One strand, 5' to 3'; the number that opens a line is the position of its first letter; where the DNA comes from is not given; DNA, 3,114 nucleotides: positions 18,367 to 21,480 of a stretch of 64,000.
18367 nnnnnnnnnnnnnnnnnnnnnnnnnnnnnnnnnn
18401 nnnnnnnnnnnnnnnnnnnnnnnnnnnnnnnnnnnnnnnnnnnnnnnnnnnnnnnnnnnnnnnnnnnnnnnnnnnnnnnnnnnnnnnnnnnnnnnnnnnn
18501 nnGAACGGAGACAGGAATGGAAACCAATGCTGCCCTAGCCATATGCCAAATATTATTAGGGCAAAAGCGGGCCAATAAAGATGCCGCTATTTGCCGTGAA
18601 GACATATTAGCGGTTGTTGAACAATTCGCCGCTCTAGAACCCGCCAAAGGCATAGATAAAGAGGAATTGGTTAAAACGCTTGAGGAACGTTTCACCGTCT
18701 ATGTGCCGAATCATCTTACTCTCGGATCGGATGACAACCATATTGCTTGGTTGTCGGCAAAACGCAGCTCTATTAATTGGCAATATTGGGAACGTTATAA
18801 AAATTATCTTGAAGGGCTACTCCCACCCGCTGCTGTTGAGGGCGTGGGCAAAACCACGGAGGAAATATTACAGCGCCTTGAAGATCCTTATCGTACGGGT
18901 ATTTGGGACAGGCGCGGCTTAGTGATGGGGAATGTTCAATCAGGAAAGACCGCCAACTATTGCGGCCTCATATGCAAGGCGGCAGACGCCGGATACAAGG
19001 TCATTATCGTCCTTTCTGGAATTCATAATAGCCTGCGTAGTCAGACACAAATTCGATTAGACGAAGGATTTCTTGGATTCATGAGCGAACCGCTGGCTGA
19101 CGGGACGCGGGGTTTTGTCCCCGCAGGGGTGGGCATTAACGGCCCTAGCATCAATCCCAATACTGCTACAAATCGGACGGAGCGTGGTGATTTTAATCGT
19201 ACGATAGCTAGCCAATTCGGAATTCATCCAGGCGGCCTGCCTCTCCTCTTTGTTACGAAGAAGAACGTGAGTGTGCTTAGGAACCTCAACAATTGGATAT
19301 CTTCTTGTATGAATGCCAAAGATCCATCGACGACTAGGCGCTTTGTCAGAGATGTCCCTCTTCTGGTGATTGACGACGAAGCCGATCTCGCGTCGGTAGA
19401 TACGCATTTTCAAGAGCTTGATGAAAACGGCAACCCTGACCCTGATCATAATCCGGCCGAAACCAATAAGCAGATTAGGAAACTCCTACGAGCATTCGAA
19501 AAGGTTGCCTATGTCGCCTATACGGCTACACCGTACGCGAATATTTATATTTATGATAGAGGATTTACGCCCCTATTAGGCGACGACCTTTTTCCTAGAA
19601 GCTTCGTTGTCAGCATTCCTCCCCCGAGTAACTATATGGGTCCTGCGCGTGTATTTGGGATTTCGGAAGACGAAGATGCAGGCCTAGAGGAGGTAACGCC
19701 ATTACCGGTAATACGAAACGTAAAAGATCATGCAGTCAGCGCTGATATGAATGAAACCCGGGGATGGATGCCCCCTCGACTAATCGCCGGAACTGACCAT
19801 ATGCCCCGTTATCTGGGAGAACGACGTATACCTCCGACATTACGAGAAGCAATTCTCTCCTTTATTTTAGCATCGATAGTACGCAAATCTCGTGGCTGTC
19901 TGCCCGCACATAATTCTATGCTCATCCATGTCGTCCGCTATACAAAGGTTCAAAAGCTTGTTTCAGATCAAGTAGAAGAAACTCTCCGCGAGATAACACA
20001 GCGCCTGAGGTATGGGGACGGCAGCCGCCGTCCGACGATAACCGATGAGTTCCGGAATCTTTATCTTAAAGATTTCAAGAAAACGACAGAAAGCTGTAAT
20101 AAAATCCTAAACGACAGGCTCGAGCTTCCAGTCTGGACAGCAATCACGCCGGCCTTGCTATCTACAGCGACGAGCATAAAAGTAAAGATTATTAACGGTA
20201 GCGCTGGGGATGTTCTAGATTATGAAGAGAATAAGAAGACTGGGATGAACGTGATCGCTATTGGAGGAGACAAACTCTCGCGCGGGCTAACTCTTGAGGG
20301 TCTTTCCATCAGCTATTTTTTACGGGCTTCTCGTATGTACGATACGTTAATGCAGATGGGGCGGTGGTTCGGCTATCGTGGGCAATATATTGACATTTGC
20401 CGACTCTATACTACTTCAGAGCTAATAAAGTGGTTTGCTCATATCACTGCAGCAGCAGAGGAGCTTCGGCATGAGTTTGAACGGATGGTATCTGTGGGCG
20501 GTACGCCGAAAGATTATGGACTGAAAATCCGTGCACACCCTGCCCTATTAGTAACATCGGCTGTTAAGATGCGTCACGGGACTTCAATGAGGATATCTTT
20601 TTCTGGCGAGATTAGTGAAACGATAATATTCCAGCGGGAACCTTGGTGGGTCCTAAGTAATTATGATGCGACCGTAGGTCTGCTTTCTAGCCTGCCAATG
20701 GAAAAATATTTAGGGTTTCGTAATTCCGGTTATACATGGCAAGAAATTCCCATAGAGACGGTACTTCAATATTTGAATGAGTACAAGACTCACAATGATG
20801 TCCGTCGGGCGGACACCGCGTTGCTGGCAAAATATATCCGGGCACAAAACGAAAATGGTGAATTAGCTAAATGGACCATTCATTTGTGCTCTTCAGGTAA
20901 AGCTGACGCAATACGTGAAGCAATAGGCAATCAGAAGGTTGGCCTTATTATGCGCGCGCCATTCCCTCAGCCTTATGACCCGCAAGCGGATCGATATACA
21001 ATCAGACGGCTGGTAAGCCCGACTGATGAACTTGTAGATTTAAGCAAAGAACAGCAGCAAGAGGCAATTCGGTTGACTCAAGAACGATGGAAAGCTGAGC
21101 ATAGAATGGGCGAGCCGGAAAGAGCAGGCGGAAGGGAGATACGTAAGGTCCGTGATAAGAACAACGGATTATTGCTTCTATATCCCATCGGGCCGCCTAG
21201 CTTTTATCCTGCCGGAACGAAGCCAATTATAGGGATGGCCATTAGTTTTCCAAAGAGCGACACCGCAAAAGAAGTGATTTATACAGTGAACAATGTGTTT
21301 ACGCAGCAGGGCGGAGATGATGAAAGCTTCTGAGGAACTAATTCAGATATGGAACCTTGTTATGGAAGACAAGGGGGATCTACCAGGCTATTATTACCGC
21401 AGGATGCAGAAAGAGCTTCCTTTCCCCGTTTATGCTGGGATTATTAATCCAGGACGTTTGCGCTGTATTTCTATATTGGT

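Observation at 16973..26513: Candidate uncharacterised methylation-coupled defence operon: GHKL ATPase - Z1 NTPase - PD-(D/E)XK nuclease - AIPR - Dcm methyltransferase, with convergent Vsr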

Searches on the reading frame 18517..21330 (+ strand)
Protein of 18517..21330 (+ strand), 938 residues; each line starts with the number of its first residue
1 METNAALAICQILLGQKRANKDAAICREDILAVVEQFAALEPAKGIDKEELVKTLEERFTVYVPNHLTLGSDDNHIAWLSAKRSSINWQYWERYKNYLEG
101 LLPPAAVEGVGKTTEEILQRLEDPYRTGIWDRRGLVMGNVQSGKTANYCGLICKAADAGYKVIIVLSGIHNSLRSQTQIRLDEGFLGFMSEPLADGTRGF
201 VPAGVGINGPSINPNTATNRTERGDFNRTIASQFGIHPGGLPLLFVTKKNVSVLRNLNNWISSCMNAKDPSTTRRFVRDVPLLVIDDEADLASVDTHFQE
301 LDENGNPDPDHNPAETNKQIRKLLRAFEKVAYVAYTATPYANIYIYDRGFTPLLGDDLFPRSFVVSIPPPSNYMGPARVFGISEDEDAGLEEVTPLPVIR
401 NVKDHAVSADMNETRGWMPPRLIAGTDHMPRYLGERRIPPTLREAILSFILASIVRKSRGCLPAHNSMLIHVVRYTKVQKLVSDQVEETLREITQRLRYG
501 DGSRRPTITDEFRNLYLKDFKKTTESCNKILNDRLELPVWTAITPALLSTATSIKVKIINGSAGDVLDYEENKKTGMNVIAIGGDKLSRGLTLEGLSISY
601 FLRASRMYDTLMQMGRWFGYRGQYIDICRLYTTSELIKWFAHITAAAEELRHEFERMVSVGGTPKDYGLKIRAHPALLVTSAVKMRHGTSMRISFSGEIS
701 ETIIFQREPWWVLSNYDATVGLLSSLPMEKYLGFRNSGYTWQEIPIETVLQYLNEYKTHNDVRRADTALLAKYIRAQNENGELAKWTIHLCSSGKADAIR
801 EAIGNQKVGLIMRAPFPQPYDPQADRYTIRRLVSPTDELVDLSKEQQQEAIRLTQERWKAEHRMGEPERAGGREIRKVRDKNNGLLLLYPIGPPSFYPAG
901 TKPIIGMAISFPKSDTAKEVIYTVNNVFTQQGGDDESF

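Call 3: search_protein_families(library=pfam, proteins=[window:18517-21330:+], max_evalue=0.01)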
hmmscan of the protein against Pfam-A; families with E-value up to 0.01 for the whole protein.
window:18517-21330:+ (938 aa): 1 family
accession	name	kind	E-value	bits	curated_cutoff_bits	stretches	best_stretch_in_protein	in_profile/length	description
PF10593.14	Z1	-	8.2e-79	264.8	25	1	442-677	2-227/228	Z1 domain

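Call 4: search_protein_families(library=padloc, proteins=[window:18517-21330:+], max_evalue=0.01)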
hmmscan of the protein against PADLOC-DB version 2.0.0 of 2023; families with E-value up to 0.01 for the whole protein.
window:18517-21330:+ (938 aa): 2 families
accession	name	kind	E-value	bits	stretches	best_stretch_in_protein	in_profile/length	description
PDLC02205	MzaC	-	1.3e-231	769.3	1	7-931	14-946/952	-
PDLC03202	Helicase_II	-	3.8e-35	119.3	3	441-653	250-442/621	Type II helicase domain protein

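Call 5: search_protein_families(library=ncbifam, proteins=[window:18517-21330:+], max_evalue=0.01)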
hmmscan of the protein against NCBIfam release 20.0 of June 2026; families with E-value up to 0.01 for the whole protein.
window:18517-21330:+ (938 aa): 1 family
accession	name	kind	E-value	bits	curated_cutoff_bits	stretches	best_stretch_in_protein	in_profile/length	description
NF041933.1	MzaC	equivalog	7.3e-264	877.6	1500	1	9-793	10-791/806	MZA anti-phage system associated Z1 domain-containing protein MzaC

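Call 17: search_solved_structures(query=window:18517-21330:+, max_evalue=0.01)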
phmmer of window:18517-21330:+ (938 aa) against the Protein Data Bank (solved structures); distinct sequences matched with E-value up to 0.01: 0.

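Call 21: find_homologous_proteins(query=window:18517-21330:+, max_evalue=1e-10)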
Query window:18517-21330:+ (938 aa): 7995 proteins with E <= 1e-10 among 8000 candidates; the best 120 are listed.
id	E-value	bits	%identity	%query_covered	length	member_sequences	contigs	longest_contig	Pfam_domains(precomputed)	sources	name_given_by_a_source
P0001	0.0e+0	2168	100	100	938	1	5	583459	PF10593.15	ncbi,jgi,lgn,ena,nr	ncbi:MAG TPA: Z1 domain-containing protein [Candidatus Aminicenantes bacterium]|nr:Z1 domain-contain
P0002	0.0e+0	1521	70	100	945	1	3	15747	PF10593.15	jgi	jgi:hypothetical protein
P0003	0.0e+0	1478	68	100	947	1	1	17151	PF10593.15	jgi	jgi:hypothetical protein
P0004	0.0e+0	1467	66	100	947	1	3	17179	PF10593.15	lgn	-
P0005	0.0e+0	1466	67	100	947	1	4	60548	PF10593.15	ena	-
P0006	0.0e+0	1456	67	100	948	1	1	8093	PF10593.15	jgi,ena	-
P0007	0.0e+0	1410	66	99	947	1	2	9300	PF10593.15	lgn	-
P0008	0.0e+0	1408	66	99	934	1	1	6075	PF10593.15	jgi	-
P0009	0.0e+0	1400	66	99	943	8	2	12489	PF10593.15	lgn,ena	-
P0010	0.0e+0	1380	64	99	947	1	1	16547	PF10593.15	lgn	-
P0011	0.0e+0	1379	64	99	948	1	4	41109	PF10593.15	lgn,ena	-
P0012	0.0e+0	1331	64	99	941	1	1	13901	PF10593.15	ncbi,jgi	jgi:hypothetical protein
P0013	0.0e+0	1305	62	99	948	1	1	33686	PF10593.15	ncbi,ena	-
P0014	0.0e+0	1300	61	100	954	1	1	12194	PF10593.15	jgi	jgi:hypothetical protein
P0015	0.0e+0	1299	61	99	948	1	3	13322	PF10593.15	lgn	-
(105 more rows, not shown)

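Call 24: find_related_loci(query=window:18517-21330:+, collection=genome_contigs, flank=10000)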
Query window:18517-21330:+ (938 aa) in genome_contigs; peptide patterns used: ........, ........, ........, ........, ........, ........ (x = any residue, [..] = any of these).
600 stretches matched a pattern (row limit reached: there are more); 581 encode a relative of the query (tblastn E <= 1e-3); the best 80 are kept; 80 distinct loci.
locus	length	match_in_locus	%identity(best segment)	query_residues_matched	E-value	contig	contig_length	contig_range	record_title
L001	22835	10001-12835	55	6-938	0e+0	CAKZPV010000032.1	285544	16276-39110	MAG TPA_asm: uncultured Nitrospirae bacterium isolate ERR2094167_bin.119_CONCOCT_v1.1_MAG genome assembly, contig: ERZ65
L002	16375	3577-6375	53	1-935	0e+0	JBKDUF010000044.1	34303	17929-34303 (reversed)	MAG: Betaproteobacteria bacterium isolate samp_4355_concoct_296 samp_4355_324572, whole genome shotgun sequence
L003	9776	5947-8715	59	7-931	0e+0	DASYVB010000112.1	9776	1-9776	MAG TPA_asm: Nitrospiraceae bacterium isolate SMAG_U4610 k141_2835481, whole genome shotgun sequence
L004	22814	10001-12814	48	6-931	0e+0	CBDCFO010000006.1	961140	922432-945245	MAG: Bryobacterales bacterium isolate 36edf40f-bfcd-40a8-9d79-f36e49b9d440 genome assembly, contig: contig_6, whole geno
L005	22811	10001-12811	48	4-931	0e+0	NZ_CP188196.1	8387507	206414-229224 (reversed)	Bradyrhizobium genosp. A strain BDV5028 chromosome, complete genome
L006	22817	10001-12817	48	6-931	0e+0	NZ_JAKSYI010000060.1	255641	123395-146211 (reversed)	Methylobacterium sp. J-078 k141_2847, whole genome shotgun sequence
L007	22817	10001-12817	47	2-931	0e+0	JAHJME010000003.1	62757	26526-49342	MAG: Alphaproteobacteria bacterium isolate Old_saline.mb.25 Old_saline.mb.25_k141_48090, whole genome shotgun sequence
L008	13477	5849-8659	46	22-931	0e+0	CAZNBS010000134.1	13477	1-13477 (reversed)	MAG TPA_asm: uncultured Burkholderiales bacterium isolate SRP239054_co1_57 genome assembly, contig: NODE_3379_length_134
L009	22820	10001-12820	46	2-931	0e+0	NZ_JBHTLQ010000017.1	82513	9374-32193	Phenylobacterium conjunctum strain CCUG 55074 GCM70027384_79, whole genome shotgun sequence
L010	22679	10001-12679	48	28-936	0e+0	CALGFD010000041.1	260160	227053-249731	MAG TPA_asm: uncultured Planctomycetales bacterium isolate SRR3330210_bin.11_CONCOCT_v1.1_MAG genome assembly, contig: E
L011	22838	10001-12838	46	5-931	0e+0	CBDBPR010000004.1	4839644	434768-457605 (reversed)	MAG: Longimicrobiales bacterium isolate 15bddbfb-3f49-4ba2-9727-ef350e1ccbcb genome assembly, contig: contig_4, whole ge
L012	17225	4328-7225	45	5-931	0e+0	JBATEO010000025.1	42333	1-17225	MAG: Prochlorococcaceae cyanobacterium isolate MFD09915_ilm_asm_bin7 k127_108704, whole genome shotgun sequence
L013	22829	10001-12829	61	7-938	0e+0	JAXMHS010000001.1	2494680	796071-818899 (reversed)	MAG: Verrucomicrobiaceae bacterium isolate STL-VER10 C2.107.fa-1, whole genome shotgun sequence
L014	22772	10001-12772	45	21-930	0e+0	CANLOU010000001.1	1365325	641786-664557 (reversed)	uncultured Litoreibacter sp. isolate 909-j2.fasta genome assembly, contig: NODE_1, whole genome shotgun sequence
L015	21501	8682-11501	45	5-930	0e+0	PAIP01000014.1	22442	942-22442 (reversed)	MAG: Parvularcula sp. isolate NAT21 MHASMcontig_869606, whole genome shotgun sequence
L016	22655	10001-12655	46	45-931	0e+0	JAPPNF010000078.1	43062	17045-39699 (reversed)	MAG: Deltaproteobacteria bacterium isolate RHO3_bin_65 NODE_1834_length_43062_cov_177.150999, whole genome shotgun seque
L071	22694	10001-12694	45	43-931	0e+0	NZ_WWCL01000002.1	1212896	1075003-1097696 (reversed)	Duganella fentianensis strain FT93W NODE_2_length_1212896_cov_31.132369_2, whole genome shotgun sequence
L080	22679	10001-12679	43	46-928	0e+0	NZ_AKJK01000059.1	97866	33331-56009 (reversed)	Pseudomonas sp. GM50 PMI30_contig_66.66, whole genome shotgun sequence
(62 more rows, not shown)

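Call 25: search_dna_similar(query=window:18517-21330:+, collection=plasmids, mode=protein, max_rows=40, rows=spread)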
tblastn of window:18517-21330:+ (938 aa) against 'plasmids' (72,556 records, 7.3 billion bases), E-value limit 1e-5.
Records with a match: 38; places in all: 38; records where one place covers at least 80% of the query: 23.
Best place of each record, by identity: <60% 38.
By first word of the organism name: Rhizobium 6; Agrobacterium 3; Streptomyces 3; Azospirillum 2; Neorhizobium 2; Hymenobacter 2; Ensifer 2; Priestia 2; Thalassospira 1; Sinorhizobium 1; and 14 more.
By predicted mobility (MOB-suite, as given by PLSDB): non-mobilizable 25; mobilizable 7; conjugative 6.
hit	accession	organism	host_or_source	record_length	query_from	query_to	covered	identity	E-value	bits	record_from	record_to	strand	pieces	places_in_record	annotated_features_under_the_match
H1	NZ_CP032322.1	Azospirillum argentinense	soil sample,Agricultural field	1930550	28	931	96%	46.8%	0e+0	801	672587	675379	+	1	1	record has no annotation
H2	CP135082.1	Agrobacterium pusense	Single cell,Heavy rainforest soil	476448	11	935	99%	43.9%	0e+0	714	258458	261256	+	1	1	record has no annotation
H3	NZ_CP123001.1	Neorhizobium petrolearium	single cell,petroleum contaminated soil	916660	11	935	99%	43.6%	0e+0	716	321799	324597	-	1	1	Z1 domain-containing protein | PD-(D/E)XK motif protein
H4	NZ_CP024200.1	Thalassospira marina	-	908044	43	931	95%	44.0%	0e+0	717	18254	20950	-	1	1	Z1 domain-containing protein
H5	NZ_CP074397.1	Agrobacterium salinitolerans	Cotton,tiaaue sample,root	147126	25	927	96%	41.0%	0e+0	605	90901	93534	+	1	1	Z1 domain-containing protein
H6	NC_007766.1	Rhizobium etli CFN 42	-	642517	10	918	97%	38.1%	1e-157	521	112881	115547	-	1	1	Z1 domain-containing protein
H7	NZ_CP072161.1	Rhizobium sp. B230/85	Himalayan blackberry,cell culture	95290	49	931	94%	39.1%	9e-160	527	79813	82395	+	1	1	Z1 domain-containing protein | hypothetical protein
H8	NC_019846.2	Sinorhizobium meliloti GR4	-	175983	10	918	97%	37.9%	1e-157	521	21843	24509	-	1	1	Z1 domain-containing protein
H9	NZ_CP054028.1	Rhizobium hidalgonense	Pisum sativum l. (pea),Pure culture,Pea ...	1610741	10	918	97%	37.7%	6e-152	504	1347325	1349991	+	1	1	record has no annotation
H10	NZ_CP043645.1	Hymenobacter sp. NBH84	pure culture,soil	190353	47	931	94%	37.2%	7e-161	530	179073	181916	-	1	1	Z1 domain-containing protein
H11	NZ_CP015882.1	Ensifer adhaerens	silty clay loam soil (pH 6.1)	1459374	95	931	89%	38.1%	2e-153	509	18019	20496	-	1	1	none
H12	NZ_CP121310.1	Ensifer adhaerens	bacterial colony,soil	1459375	95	931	89%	38.1%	2e-153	509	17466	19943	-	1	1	none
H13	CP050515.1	Rhizobium leguminosarum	Trifolium repens,cell culture,root ...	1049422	90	927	89%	37.6%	3e-156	517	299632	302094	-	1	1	Z1 domain-containing protein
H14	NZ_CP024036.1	Priestia aryabhattai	single cell,enriched culture of compost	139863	31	921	95%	34.1%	2e-111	386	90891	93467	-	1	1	Z1 domain-containing protein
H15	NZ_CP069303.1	Shinella sp. PSBB067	monoisolate,Minnesota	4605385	51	931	94%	34.1%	6e-101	355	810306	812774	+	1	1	none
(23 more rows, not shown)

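Call 51: find_encoding_contigs(protein=P0005, flank=10000, max_places=2)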
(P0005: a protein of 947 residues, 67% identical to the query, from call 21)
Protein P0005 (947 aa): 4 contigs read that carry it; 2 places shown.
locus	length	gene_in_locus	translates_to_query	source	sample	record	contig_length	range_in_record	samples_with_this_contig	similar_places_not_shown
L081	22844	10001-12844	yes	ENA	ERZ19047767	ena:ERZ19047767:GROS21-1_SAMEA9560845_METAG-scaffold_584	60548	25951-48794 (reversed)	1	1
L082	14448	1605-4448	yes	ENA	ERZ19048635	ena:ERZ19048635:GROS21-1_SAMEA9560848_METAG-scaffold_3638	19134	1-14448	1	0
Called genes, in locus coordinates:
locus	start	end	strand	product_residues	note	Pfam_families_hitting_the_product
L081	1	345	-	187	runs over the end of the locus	-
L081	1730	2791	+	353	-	-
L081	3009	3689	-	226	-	PF01258:zf-dskA_traR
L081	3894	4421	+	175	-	PF01381:HTH_3, PF13560:HTH_31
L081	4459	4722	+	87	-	PF02201:SWIB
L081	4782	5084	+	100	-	-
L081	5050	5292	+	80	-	-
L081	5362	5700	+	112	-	PF20106:DUF6496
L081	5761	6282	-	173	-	PF26900:Phage_lambda_Ea47 (weak)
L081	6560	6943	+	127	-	-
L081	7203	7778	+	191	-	-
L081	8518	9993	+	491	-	PF02518:HATPase_c, PF13589:HATPase_c_3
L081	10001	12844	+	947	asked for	PF10593:Z1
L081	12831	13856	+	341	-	PF14390:DUF4420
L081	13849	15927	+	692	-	PF22879:AIPR_N, PF10592:AIPR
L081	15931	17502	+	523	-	PF00145:DNA_methylase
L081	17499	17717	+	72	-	-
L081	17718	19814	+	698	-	PF13589:HATPase_c_3, PF02518:HATPase_c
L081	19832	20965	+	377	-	-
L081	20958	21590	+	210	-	PF03852:Vsr, PF04480:DUF559 (faint), PF18741:MTES_1575 (weak)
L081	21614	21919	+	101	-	-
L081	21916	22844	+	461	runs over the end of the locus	-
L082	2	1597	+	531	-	?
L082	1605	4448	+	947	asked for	PF10593:Z1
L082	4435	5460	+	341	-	PF14390:DUF4420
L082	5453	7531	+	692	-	PF22879:AIPR_N, PF10592:AIPR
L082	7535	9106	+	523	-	PF00145:DNA_methylase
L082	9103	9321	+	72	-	-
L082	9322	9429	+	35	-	-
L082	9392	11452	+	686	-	PF13589:HATPase_c_3, PF02518:HATPase_c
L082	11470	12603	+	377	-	-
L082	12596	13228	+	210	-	PF03852:Vsr, PF04480:DUF559 (faint), PF18741:MTES_1575 (weak)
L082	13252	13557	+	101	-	-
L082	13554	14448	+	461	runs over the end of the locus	-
